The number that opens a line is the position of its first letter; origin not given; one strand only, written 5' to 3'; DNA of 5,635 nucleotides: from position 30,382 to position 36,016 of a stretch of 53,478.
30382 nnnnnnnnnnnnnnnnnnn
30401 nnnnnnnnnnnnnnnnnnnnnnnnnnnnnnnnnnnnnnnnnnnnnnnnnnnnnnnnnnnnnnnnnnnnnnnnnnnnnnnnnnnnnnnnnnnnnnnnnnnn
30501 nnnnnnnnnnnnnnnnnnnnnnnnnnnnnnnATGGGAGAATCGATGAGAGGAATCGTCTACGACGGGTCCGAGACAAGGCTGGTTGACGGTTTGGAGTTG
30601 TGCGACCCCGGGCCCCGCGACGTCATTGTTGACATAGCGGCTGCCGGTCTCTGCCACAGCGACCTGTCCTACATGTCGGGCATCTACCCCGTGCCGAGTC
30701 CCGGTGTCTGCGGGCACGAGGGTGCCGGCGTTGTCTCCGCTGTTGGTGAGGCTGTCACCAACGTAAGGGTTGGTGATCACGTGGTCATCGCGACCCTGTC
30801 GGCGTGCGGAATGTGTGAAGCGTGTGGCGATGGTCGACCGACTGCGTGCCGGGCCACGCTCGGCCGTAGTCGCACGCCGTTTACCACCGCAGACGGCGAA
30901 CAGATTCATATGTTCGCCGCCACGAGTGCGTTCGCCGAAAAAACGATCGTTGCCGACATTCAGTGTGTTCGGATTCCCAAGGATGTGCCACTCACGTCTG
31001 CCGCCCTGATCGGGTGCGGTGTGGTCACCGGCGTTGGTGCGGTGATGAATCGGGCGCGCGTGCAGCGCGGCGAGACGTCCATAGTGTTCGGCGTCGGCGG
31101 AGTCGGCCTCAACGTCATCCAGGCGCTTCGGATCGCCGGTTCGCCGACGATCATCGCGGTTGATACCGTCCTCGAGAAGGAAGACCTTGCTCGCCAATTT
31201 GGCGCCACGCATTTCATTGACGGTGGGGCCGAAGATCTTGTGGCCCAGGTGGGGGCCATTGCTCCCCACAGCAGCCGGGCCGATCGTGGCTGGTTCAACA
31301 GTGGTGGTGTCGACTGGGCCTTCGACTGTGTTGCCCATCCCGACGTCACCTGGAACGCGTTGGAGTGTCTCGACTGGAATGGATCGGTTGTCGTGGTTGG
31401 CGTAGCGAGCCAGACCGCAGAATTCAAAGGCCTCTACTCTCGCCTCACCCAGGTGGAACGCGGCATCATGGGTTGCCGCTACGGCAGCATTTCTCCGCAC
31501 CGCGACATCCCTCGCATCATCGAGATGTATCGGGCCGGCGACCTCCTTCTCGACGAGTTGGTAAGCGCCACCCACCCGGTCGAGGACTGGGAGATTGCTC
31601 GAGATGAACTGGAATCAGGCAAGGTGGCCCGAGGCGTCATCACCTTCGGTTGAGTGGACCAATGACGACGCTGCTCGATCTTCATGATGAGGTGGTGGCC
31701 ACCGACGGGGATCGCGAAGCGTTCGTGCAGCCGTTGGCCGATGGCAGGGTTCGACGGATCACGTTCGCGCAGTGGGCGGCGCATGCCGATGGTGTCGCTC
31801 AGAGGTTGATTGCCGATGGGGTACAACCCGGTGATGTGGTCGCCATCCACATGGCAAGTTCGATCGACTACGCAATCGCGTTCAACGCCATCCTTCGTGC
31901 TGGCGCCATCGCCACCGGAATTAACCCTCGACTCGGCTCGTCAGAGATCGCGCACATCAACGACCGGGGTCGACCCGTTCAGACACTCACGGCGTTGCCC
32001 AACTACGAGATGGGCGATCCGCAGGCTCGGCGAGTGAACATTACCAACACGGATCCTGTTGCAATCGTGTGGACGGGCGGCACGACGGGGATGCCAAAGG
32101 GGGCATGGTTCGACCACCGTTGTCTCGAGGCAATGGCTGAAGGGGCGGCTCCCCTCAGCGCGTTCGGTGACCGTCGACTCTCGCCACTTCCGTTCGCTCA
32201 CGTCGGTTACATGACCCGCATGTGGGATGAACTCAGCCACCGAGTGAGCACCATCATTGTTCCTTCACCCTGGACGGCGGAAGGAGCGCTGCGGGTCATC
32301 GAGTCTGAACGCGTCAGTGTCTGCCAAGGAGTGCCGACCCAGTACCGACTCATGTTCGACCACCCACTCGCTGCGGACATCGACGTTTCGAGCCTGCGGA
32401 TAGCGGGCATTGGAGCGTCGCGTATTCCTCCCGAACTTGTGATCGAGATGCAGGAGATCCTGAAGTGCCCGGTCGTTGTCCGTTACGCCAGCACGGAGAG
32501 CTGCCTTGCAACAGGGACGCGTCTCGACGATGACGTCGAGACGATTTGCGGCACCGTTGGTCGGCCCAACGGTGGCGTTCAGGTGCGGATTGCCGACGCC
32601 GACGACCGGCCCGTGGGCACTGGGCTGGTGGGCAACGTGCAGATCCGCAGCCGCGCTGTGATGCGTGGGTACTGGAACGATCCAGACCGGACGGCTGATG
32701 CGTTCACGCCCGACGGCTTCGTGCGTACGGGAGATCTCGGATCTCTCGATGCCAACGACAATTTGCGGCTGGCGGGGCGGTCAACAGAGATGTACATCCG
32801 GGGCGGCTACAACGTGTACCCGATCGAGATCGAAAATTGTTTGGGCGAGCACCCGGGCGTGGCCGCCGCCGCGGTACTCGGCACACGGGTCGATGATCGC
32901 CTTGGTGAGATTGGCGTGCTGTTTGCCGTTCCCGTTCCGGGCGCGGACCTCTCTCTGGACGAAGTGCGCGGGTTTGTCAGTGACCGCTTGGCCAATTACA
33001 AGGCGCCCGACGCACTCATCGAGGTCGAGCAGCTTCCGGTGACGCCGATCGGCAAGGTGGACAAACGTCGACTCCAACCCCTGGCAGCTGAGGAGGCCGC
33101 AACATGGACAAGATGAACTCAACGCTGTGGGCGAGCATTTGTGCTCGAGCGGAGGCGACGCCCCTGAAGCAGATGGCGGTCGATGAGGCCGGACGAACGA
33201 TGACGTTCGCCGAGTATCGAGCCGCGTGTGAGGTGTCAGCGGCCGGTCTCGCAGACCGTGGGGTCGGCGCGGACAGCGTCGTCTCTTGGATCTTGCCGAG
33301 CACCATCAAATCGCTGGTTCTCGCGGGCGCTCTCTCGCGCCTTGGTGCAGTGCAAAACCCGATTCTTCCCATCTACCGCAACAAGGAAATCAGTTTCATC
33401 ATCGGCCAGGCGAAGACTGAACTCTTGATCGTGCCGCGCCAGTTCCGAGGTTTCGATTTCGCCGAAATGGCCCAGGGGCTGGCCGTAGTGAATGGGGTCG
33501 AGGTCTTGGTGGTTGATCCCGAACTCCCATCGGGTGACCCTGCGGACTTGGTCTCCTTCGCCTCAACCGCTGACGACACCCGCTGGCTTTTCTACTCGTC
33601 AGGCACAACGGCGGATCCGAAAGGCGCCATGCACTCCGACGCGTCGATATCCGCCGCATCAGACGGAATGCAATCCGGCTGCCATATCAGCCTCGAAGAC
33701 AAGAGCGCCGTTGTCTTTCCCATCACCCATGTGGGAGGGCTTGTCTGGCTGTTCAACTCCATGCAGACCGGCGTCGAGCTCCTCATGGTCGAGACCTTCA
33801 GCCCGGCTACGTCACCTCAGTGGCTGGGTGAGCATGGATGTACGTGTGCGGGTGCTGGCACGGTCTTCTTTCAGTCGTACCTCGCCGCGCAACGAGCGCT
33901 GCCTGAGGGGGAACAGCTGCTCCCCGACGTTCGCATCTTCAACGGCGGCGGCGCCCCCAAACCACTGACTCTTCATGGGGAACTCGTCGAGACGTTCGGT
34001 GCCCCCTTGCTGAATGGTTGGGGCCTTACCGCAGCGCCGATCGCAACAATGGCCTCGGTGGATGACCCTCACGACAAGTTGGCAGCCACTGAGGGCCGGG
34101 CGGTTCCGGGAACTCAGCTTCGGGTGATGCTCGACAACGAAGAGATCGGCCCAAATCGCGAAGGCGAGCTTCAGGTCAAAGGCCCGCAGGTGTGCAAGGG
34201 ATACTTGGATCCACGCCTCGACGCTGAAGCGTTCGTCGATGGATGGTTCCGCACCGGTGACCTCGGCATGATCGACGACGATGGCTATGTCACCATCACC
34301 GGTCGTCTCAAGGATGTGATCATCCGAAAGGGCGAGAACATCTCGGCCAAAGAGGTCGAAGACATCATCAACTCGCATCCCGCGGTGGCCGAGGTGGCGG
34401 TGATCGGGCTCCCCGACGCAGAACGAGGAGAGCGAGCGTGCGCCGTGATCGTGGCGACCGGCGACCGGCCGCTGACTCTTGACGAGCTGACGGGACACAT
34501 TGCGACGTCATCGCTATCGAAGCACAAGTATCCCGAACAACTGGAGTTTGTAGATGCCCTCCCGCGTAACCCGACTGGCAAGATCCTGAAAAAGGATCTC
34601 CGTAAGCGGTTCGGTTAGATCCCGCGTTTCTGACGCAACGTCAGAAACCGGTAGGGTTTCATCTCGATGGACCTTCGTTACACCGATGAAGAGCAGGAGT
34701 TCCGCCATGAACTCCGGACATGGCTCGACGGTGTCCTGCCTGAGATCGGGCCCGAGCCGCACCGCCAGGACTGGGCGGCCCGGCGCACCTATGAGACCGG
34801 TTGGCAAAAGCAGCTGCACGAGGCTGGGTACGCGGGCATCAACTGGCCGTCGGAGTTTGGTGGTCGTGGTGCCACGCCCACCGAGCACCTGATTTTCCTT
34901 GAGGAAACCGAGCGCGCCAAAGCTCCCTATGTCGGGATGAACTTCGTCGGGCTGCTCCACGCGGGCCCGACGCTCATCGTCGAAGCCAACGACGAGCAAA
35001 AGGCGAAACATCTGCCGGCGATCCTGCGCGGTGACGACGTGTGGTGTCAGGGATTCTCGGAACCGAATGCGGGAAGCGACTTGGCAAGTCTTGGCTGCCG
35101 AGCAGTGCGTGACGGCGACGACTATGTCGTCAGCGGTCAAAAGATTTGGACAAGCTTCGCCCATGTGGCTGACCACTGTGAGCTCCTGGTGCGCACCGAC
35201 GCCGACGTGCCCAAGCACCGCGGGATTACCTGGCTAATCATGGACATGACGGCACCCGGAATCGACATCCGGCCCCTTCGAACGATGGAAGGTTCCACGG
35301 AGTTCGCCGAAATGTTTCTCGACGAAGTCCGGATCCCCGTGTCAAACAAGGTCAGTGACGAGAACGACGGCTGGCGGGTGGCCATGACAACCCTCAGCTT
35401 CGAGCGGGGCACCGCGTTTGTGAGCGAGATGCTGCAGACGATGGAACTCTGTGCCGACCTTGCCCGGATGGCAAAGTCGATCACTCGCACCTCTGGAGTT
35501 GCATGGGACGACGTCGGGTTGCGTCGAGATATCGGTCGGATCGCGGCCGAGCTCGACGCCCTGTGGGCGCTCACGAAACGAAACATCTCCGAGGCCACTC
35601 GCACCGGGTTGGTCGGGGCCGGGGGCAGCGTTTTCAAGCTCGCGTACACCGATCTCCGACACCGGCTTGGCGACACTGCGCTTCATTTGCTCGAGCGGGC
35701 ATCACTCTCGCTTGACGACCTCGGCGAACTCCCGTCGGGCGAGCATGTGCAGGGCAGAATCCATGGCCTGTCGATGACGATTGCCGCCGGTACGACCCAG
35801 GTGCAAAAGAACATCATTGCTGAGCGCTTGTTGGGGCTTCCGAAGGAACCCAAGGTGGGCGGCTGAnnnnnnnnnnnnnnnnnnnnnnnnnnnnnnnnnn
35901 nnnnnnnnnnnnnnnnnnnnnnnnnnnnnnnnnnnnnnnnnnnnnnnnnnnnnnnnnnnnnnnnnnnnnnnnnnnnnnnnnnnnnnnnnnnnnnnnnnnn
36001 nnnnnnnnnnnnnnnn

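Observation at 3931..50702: A 17-bp dyad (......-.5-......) occupies every promoter gap across ~47 kb: one very large putative regulon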

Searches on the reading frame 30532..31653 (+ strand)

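Call 10: search_protein_families(library=pfam, proteins=[window:30532-31653:+])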
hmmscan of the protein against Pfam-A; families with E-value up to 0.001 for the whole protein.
window:30532-31653:+ (373 aa): 4 families
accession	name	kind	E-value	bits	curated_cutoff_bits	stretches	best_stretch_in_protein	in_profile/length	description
PF08240.17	ADH_N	-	3.4e-24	85.5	23.5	1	27-150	1-104/104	Alcohol dehydrogenase GroES-like domain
PF00107.32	ADH_zinc_N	-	1.4e-21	77.2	31.8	1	190-331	1-125/129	Zinc-binding dehydrogenase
PF13602.12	ADH_zinc_N_2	-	5.8e-06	27.7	27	1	223-365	1-128/134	Zinc-binding dehydrogenase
PF16912.11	Glu_dehyd_C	-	0.00089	19.2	34.9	0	179-356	30-197/211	Glucose dehydrogenase C-terminus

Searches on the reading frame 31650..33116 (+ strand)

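Call 10: search_protein_families(library=pfam, proteins=[window:31650-33116:+])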
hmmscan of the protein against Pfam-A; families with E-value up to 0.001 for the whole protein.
window:31650-33116:+ (488 aa): 2 families
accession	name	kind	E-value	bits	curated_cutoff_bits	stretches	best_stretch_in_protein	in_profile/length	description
PF00501.34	AMP-binding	-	4.4e-61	207.2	29.9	2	125-342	153-384/384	AMP-binding enzyme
PF13193.12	AMP-binding_C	-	7e-14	52.9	24.5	1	393-469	1-76/76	AMP-binding enzyme C-terminal domain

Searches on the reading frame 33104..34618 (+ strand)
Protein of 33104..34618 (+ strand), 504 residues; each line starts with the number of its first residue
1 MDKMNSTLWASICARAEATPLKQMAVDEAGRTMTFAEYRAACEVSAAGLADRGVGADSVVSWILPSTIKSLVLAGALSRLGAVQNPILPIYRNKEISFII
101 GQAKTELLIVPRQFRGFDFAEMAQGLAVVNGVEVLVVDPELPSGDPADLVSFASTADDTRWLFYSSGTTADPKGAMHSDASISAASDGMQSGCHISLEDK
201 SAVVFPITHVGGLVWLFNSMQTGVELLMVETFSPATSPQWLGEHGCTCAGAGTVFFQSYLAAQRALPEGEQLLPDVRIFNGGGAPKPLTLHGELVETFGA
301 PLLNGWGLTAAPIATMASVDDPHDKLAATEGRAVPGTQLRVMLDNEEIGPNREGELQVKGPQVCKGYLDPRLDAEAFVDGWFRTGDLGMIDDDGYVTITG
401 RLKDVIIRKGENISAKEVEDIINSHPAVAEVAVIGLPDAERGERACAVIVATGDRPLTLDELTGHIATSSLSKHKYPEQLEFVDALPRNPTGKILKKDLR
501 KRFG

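Call 10: search_protein_families(library=pfam, proteins=[window:33104-34618:+])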
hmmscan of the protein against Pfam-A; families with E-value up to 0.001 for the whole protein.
window:33104-34618:+ (504 aa): 2 families
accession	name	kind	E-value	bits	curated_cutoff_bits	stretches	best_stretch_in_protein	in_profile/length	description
PF00501.34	AMP-binding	-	2.6e-52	178.4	29.9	1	15-368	4-384/384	AMP-binding enzyme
PF13193.12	AMP-binding_C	-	4.3e-18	66.5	24.5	1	417-493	1-76/76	AMP-binding enzyme C-terminal domain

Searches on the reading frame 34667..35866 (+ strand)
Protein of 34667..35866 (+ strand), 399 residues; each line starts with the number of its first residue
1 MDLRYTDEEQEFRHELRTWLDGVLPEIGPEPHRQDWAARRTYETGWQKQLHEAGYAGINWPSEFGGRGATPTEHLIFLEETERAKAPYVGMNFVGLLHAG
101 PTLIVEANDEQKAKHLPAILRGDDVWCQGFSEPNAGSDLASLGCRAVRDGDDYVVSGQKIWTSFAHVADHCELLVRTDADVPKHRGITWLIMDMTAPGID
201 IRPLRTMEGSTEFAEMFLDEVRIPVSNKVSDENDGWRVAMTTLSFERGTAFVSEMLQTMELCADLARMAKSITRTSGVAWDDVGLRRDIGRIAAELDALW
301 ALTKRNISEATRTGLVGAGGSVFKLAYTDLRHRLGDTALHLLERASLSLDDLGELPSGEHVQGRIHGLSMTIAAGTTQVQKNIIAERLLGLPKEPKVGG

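Call 10: search_protein_families(library=pfam, proteins=[window:34667-35866:+])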
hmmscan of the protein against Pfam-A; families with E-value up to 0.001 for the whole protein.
window:34667-35866:+ (399 aa): 3 families
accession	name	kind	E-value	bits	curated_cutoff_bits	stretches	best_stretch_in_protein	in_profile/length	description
PF02770.24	Acyl-CoA_dh_M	-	7.7e-18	64.9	33.3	1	127-220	1-96/97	Acyl-CoA dehydrogenase, middle domain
PF02771.21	Acyl-CoA_dh_N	-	8.7e-18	65.2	22.9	1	6-123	1-113/113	Acyl-CoA dehydrogenase, N-terminal domain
PF00441.29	Acyl-CoA_dh_1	-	7.7e-15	55.8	22.4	1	233-389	1-150/150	Acyl-CoA dehydrogenase, C-terminal domain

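Call 38: search_protein_families(library=ncbifam, proteins=[window:34667-35866:+], max_evalue=1e-10)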
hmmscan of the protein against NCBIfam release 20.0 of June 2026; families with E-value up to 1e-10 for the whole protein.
window:34667-35866:+ (399 aa): 12 families
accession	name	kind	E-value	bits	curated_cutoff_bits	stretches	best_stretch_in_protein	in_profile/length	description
TIGR03204.1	pimC_large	equivalog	1.6e-59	201.8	623.85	1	2-391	1-395/395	pimeloyl-CoA dehydrogenase large subunit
NF042972.1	AcrlCoAredClosAcrC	equivalog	8e-29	100.5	640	1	1-245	1-240/378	acryloyl-CoA reductase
NF043006.1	CyhCrbnylCoADH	equivalog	1.6e-25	89.9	650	1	50-249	44-243/380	cyclohexane-1-carbonyl-CoA dehydrogenase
TIGR03207.1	cyc_hxne_CoA_dh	equivalog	1.3e-23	83.3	575.35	1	40-248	31-239/372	cyclohexanecarboxyl-CoA dehydrogenase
NF045652.1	ProlPCPDhRedW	equivalog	1.8e-22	79.7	650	1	41-261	32-257/376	L-prolyl-[peptidyl-carrier protein] dehydrogenase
NF053553.1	prodigi_MBC_PigA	equivalog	2.3e-22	79.7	500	1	1-272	1-273/381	prodigiosin MBC biosynthesis dehydrogenase PigA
NF045552.1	GlutCoADH_Des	equivalog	2.7e-22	79.5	470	1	1-306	1-303/387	glutaryl-CoA dehydrogenase Acd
NF008997.0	PRK12341.1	equivalog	7.7e-22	77.9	537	1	1-249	1-244/382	acyl-CoA dehydrogenase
NF042439.1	SulpropCoADesulf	equivalog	1.5e-19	70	600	1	37-229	20-214/379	3-sulfinopropanoyl-CoA desulfinase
NF002885.1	PRK03354.1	equivalog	8.7e-15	54.6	540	1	32-259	28-251/378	crotonobetainyl-CoA dehydrogenase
NF058590.1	AcCoDHFadEBacil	equivalog_domain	7.4e-13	47.9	600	1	47-263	59-276/586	acyl-CoA dehydrogenase FadE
TIGR03203.1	pimD_small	equivalog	1.2e-11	44.4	652.7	1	44-258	36-250/378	pimeloyl-CoA dehydrogenase small subunit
